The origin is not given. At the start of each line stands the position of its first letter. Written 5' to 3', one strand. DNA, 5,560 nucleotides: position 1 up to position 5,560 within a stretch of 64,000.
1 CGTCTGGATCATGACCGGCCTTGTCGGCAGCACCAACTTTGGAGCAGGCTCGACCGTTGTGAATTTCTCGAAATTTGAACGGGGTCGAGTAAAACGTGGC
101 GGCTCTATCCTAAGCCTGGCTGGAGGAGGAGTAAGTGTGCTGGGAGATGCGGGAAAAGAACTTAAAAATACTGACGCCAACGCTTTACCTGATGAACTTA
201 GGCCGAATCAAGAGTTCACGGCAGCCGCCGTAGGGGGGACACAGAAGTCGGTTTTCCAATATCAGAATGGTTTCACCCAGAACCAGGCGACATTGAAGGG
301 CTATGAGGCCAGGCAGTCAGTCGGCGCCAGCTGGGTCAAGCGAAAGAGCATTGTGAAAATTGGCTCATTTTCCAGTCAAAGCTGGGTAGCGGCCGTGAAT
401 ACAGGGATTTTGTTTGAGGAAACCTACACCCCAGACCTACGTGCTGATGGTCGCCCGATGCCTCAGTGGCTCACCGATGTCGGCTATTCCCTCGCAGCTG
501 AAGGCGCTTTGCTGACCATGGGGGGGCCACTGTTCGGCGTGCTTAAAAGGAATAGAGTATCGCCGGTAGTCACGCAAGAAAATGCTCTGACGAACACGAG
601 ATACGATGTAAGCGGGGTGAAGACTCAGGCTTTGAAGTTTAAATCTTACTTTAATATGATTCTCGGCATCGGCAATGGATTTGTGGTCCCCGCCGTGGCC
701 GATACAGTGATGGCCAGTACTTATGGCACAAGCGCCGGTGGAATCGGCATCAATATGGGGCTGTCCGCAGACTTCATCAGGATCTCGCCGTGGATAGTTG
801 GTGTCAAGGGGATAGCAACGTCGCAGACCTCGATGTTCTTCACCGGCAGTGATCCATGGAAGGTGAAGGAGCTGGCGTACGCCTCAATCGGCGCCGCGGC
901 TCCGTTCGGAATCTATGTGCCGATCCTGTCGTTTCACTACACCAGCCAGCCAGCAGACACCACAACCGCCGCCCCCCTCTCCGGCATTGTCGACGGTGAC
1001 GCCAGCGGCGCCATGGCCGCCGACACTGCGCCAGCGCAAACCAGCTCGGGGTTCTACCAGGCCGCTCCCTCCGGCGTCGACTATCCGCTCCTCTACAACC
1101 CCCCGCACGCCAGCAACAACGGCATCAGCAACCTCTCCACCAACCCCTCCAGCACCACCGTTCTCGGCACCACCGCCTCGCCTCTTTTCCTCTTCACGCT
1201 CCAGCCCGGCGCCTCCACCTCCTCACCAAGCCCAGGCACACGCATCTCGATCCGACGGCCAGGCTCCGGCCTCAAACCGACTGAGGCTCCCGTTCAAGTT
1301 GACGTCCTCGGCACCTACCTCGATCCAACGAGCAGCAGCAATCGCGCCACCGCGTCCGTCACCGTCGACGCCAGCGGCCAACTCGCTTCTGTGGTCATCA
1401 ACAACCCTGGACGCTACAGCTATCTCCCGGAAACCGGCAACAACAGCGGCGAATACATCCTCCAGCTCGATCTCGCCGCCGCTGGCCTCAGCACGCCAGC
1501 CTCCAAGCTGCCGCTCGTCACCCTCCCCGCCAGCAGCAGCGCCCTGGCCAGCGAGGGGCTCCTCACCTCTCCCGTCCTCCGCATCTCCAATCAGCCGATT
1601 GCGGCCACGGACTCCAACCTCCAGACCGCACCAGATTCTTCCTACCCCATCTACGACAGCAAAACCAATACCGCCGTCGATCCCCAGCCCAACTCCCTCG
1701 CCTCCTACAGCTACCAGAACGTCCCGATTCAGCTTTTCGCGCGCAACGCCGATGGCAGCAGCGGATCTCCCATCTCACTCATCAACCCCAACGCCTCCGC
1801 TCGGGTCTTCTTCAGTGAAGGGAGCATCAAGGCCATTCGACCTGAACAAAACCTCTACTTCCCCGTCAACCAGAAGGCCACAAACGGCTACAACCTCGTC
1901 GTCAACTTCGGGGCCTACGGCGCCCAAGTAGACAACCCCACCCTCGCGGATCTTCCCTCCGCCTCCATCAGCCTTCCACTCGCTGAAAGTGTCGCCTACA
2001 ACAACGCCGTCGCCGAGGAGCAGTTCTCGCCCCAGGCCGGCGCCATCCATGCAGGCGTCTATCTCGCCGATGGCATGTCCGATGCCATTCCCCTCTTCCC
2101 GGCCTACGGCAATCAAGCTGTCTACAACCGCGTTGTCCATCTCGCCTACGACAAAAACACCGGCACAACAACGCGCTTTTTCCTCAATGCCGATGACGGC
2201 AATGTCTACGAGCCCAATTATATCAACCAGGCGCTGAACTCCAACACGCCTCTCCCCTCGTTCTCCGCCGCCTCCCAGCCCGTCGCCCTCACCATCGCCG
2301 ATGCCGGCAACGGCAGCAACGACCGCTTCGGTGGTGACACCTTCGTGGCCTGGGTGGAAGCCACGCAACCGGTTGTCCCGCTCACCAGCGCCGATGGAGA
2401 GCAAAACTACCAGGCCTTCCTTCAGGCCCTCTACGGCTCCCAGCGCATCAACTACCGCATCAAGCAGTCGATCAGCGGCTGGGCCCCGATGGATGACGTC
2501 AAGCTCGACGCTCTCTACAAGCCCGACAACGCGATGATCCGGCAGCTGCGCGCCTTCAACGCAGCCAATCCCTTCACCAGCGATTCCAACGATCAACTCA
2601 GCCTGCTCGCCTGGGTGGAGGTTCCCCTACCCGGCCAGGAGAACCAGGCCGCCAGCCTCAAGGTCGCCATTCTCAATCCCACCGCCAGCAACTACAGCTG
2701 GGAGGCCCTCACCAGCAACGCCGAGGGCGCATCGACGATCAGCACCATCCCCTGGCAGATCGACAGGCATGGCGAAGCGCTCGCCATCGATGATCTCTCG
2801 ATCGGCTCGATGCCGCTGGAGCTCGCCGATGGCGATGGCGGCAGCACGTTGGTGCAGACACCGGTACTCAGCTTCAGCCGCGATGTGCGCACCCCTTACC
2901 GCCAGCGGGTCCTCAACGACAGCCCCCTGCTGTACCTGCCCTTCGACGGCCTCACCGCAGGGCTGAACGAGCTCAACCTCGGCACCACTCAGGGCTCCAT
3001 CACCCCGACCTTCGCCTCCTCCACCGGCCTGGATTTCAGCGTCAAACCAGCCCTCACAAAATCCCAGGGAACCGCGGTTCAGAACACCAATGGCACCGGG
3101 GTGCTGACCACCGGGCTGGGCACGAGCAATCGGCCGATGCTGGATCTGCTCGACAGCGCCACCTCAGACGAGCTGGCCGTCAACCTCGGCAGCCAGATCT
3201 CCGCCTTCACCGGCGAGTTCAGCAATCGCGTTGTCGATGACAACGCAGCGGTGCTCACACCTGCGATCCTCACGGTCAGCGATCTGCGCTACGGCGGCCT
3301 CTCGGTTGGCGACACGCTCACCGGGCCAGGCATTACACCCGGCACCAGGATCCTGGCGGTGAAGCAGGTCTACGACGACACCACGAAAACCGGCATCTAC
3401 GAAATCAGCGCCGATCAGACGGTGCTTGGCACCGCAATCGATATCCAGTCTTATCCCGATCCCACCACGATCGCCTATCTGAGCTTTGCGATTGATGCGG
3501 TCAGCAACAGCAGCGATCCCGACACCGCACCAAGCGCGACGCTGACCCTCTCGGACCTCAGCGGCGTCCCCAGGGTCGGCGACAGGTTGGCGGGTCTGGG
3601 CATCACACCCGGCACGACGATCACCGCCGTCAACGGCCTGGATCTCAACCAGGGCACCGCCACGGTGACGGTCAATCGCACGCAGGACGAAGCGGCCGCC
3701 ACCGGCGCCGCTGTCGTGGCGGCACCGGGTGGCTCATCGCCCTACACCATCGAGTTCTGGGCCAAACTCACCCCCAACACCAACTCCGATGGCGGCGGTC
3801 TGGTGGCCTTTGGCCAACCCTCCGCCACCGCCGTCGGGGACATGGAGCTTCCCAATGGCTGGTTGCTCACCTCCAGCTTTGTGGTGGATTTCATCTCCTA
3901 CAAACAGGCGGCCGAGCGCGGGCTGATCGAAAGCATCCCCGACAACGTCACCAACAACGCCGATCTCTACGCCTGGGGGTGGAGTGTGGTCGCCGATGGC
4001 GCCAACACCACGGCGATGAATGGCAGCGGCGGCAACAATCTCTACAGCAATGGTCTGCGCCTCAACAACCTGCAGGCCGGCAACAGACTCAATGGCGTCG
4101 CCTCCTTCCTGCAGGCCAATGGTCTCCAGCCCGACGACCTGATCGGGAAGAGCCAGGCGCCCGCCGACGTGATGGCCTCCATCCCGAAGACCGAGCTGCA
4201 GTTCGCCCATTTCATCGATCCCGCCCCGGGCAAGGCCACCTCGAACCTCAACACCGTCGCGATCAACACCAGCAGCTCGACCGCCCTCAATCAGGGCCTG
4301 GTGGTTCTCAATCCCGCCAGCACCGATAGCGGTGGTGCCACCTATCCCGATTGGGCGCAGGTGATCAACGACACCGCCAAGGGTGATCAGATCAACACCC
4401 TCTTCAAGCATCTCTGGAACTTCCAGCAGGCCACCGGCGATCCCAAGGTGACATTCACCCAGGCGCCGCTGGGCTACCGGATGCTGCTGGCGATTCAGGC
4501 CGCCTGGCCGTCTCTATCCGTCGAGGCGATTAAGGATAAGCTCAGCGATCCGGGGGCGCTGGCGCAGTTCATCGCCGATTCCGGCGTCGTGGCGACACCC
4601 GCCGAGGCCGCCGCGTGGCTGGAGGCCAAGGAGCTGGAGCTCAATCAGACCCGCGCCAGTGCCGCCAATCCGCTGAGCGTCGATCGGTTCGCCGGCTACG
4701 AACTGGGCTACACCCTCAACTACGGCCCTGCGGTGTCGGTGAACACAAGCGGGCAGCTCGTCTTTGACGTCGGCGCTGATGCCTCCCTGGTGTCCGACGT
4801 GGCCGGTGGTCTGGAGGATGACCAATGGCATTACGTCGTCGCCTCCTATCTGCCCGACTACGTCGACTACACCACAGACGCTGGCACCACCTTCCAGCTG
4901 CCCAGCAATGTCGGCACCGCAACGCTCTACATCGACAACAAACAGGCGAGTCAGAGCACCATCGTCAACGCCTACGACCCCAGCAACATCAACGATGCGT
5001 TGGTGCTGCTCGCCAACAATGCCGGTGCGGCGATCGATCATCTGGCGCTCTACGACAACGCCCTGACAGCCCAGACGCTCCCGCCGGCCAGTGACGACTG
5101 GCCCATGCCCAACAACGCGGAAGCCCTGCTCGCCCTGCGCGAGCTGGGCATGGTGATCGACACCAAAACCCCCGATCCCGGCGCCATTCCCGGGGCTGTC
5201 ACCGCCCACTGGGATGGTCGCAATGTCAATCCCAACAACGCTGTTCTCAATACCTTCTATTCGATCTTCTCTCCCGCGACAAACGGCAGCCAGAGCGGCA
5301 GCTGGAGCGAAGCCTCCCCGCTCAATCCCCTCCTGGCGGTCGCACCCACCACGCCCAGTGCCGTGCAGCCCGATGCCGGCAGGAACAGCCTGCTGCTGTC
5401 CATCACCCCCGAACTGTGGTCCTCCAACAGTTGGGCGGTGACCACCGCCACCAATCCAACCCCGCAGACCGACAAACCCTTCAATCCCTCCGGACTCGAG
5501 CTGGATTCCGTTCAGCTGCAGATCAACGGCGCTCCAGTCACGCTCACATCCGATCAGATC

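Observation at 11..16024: Single 16-kb ORF encoding a 5,337-aa multi-propeller surface protein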

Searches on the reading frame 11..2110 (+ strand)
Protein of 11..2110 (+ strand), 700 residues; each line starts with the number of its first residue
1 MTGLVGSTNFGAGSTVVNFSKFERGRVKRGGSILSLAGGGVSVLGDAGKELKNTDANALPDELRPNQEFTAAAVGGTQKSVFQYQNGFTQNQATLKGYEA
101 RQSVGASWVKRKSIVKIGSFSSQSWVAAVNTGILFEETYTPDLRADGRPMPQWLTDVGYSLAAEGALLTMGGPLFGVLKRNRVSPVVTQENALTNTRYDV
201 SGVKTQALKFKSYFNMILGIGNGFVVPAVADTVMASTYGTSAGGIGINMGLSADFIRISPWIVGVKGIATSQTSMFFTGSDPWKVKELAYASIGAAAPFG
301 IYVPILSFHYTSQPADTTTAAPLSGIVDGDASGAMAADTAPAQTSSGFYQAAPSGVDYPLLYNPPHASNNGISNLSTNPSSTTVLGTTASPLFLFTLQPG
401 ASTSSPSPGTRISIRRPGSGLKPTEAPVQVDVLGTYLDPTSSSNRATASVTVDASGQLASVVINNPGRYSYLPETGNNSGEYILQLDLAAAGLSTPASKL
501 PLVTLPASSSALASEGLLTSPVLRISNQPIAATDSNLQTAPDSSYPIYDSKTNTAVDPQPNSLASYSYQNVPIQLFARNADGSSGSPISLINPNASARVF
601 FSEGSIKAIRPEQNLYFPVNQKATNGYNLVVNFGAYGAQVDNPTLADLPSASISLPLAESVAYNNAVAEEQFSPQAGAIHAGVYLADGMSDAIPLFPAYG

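Call 15: search_protein_families(library=pfam, proteins=[window:11-2110:+], max_evalue=1)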
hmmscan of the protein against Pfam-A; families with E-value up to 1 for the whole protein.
window:11-2110:+ (700 aa): 0 families

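Call 45: search_protein_families(library=ncbifam, proteins=[window:11-2110:+], max_evalue=1)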
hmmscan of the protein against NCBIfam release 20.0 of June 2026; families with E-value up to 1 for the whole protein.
window:11-2110:+ (700 aa): 0 families

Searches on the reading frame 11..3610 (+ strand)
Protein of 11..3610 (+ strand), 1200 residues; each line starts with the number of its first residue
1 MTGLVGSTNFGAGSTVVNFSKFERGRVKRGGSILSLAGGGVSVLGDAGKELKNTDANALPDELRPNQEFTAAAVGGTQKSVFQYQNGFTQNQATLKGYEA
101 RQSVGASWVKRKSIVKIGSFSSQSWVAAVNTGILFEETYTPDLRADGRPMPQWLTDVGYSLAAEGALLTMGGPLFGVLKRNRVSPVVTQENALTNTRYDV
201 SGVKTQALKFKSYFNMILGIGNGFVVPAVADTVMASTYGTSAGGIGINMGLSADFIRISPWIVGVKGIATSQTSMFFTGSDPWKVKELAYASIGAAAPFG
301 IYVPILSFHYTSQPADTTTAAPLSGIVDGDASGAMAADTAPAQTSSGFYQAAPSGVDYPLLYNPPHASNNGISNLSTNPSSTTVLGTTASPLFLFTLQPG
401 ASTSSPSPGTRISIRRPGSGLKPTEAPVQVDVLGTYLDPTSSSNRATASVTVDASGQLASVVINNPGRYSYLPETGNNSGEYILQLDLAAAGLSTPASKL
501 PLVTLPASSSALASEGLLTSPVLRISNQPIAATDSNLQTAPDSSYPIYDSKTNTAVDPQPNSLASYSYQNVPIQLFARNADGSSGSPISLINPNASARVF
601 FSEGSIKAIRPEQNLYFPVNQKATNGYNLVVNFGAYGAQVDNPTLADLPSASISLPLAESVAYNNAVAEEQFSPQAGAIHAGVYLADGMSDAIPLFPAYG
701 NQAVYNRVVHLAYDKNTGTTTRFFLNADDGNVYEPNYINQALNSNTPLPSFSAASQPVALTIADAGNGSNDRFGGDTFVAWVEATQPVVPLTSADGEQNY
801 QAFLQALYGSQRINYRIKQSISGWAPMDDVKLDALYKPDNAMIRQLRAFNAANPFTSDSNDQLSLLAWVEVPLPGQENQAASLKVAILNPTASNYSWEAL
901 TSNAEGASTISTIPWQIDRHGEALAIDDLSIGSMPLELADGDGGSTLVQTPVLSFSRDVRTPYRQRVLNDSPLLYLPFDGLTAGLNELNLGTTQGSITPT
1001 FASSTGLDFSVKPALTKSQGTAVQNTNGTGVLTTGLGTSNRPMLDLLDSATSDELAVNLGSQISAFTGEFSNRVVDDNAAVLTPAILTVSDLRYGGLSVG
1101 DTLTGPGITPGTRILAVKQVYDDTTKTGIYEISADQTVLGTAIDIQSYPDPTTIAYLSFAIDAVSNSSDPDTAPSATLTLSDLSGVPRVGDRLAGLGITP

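Call 8: find_homologous_proteins(query=window:11-3610:+, max_evalue=0.00001)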
Query window:11-3610:+ (1200 aa): 1 proteins with E <= 0.00001 among 8000 candidates.
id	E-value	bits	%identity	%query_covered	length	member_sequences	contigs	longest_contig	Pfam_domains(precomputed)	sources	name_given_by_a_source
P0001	0.0e+0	2629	100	100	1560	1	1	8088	-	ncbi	ncbi:MAG: hypothetical protein ACK5FE_05490, partial [Cyanobacteriota bacterium]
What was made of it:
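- Tried and rejected: A search with window aa 1-1200 returned only the protein itself (call 8).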

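Call 10: find_encoding_contigs(protein=P0001, flank=10000)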
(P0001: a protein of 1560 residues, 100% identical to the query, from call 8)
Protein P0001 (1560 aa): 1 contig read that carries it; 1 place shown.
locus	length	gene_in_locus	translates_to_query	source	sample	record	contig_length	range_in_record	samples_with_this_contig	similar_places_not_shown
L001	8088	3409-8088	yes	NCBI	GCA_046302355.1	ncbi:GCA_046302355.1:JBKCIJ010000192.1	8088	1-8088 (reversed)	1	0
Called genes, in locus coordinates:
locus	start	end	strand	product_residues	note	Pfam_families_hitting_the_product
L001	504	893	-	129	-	PF01850:PIN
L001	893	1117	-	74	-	PF02604:PhdYeFM_antitox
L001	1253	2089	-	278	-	PF00561:Abhydrolase_1, PF12146:Hydrolase_4 (faint)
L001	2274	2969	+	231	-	PF00196:GerE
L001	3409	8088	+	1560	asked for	?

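Call 104: search_protein_families(library=pfam, proteins=[L001:2274-2969:+], max_evalue=0.01)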
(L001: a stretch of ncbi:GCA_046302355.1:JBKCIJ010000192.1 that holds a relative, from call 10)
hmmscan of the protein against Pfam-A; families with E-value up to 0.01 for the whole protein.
L001:2274-2969:+ (231 aa): 1 family
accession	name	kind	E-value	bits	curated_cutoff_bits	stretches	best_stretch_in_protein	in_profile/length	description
PF00196.25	GerE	-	1.4e-15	57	23.5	1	167-219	3-55/57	Bacterial regulatory proteins, luxR family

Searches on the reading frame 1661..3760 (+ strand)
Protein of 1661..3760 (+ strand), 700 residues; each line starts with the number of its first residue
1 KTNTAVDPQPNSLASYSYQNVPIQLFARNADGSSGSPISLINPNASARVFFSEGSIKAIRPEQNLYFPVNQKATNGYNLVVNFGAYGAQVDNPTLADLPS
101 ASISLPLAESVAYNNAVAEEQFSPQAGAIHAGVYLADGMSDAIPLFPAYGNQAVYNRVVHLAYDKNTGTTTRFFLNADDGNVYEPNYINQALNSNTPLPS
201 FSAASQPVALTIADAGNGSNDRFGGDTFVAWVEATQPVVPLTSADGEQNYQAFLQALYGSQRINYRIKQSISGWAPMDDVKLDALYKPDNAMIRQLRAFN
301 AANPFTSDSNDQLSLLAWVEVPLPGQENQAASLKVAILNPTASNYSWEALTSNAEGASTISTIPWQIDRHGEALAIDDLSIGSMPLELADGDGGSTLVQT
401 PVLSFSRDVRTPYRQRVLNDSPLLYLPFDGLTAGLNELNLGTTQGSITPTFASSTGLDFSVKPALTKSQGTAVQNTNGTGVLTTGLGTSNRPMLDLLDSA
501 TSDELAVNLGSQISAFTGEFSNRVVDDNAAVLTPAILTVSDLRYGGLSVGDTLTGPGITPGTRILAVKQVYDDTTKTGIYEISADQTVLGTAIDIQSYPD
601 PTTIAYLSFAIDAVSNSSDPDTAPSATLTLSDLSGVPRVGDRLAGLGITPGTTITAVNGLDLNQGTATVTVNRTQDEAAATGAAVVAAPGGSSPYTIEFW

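Call 15: search_protein_families(library=pfam, proteins=[window:1661-3760:+], max_evalue=1)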
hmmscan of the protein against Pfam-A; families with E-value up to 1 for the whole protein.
window:1661-3760:+ (700 aa): 2 families
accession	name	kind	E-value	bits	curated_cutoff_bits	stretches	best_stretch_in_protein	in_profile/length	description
PF04023.20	FeoA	-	0.0021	18.5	23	1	633-674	17-58/74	FeoA domain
PF01855.24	POR_N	-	0.055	13.6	27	1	648-693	16-62/231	Pyruvate flavodoxin/ferredoxin oxidoreductase, thiamine diP-bdg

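Call 45: search_protein_families(library=ncbifam, proteins=[window:1661-3760:+], max_evalue=1)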
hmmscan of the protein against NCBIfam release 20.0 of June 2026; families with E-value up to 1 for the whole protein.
window:1661-3760:+ (700 aa): 0 families

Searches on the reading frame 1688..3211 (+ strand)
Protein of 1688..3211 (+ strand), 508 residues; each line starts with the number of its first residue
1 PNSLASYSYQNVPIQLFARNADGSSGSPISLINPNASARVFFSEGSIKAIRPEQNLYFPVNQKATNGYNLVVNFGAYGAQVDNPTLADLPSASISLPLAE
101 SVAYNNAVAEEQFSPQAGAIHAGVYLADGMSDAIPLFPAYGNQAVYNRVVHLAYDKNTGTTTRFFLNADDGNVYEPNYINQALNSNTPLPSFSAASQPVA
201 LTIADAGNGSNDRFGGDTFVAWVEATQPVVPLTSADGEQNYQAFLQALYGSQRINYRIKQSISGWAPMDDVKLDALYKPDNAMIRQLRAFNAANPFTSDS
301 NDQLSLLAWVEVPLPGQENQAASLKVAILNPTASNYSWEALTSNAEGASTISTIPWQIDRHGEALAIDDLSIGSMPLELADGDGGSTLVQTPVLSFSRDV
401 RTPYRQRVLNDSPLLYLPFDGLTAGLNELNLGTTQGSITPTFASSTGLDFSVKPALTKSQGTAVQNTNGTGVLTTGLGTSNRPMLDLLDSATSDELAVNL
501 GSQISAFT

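Call 62: search_solved_structures(query=A5, max_evalue=10)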
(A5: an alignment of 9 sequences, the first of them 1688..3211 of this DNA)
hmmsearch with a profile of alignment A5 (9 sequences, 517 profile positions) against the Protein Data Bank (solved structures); distinct sequences matched with E-value up to 10: 0.

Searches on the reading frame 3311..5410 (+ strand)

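Call 15: search_protein_families(library=pfam, proteins=[window:3311-5410:+], max_evalue=1)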
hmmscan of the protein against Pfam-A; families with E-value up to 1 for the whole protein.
window:3311-5410:+ (700 aa): 4 families
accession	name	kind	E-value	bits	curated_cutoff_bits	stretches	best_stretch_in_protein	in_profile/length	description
PF04023.20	FeoA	-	0.0026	18.2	23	1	83-124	17-58/74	FeoA domain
PF12265.14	CAF1C_H4-bd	-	0.019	15.6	22.7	1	384-410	9-35/69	Histone-binding protein RBBP4 or subunit C of CAF1 complex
PF01855.24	POR_N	-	0.056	13.6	27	1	98-143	16-62/231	Pyruvate flavodoxin/ferredoxin oxidoreductase, thiamine diP-bdg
PF02180.22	BH4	-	0.99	9.6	20.5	1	190-198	8-16/26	Bcl-2 homology region 4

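Call 45: search_protein_families(library=ncbifam, proteins=[window:3311-5410:+], max_evalue=1)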
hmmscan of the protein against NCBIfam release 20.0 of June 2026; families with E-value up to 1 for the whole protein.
window:3311-5410:+ (700 aa): 0 families

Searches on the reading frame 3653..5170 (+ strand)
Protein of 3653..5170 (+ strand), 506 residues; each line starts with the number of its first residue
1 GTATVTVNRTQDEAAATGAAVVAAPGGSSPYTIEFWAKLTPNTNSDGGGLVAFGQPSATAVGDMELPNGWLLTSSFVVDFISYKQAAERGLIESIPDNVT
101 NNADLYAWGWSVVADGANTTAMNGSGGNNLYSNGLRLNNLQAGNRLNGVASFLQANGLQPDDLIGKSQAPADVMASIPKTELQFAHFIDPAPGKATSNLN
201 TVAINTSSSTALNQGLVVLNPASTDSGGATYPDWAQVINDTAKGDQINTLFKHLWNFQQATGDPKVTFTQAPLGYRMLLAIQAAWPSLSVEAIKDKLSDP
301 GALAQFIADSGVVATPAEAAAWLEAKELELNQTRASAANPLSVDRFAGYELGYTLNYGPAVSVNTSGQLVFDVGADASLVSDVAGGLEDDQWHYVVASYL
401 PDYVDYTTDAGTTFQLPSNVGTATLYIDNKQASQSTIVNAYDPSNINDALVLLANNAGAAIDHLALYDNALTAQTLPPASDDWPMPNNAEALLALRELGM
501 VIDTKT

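Call 61: search_solved_structures(query=A4, max_evalue=10)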
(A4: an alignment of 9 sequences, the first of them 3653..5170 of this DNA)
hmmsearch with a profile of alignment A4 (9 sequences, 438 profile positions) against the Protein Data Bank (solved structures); distinct sequences matched with E-value up to 10: 9.
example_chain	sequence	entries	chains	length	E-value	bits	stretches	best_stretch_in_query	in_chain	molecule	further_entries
2jd4_A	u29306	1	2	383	5.2e-05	25.2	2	295-359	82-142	LAMININ SUBUNIT ALPHA-1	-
5ik7_A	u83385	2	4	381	0.23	13.2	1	293-351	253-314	Laminin subunit alpha-2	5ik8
1okq_A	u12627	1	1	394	0.23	13.2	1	293-351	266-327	LAMININ ALPHA 2 CHAIN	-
5ik4_A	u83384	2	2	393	0.25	13.1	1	293-351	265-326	Laminin subunit alpha-2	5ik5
1dyk_A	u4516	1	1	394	0.25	13.1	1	293-351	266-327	LAMININ ALPHA 2 CHAIN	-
1odf_A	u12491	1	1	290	0.26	13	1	312-361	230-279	HYPOTHETICAL 33.3 KDA PROTEIN IN ADE3-SER2 INTERGENIC REGION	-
1qu0_A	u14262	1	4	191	0.72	11.6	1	293-352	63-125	LAMININ ALPHA2 CHAIN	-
7th2_C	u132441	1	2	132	0.72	11.6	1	96-166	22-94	VHH antibody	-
6ibb_B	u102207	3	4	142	0.95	11.2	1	103-162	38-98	Nanobody6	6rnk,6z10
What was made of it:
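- On LamG / concanavalin A-like lectin fold: The 9-orthologue profile hits laminin alpha-1 LG4-5 at E=5.2e-5 (call 61).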
